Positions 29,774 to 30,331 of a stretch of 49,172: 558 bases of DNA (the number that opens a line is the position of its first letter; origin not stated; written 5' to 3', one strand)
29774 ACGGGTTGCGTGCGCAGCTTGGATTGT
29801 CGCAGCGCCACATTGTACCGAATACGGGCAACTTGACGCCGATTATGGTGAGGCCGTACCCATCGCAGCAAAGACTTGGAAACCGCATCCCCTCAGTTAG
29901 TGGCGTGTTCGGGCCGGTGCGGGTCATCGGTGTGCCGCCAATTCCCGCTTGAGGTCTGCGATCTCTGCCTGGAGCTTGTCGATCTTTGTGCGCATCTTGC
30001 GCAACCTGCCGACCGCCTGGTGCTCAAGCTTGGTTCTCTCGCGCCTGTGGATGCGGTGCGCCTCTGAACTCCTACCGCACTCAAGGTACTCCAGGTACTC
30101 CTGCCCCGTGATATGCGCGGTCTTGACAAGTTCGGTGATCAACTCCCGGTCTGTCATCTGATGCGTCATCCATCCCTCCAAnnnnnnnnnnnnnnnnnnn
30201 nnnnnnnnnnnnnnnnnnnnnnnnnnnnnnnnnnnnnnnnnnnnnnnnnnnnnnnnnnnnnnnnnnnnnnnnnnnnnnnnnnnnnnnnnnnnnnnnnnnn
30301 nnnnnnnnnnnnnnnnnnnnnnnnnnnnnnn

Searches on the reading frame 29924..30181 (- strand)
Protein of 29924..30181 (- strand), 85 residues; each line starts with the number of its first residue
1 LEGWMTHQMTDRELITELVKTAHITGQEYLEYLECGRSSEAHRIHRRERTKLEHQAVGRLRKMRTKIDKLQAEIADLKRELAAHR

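Call 64: search_protein_families(library=pfam, proteins=[window:29924-30181:-], max_evalue=0.01)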
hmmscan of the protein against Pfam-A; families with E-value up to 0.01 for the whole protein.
window:29924-30181:- (85 aa): 1 family
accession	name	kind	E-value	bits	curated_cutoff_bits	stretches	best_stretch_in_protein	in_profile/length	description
PF06825.17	HSBP1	-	0.0015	18.7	28.6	1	52-79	21-48/51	Heat shock factor binding protein 1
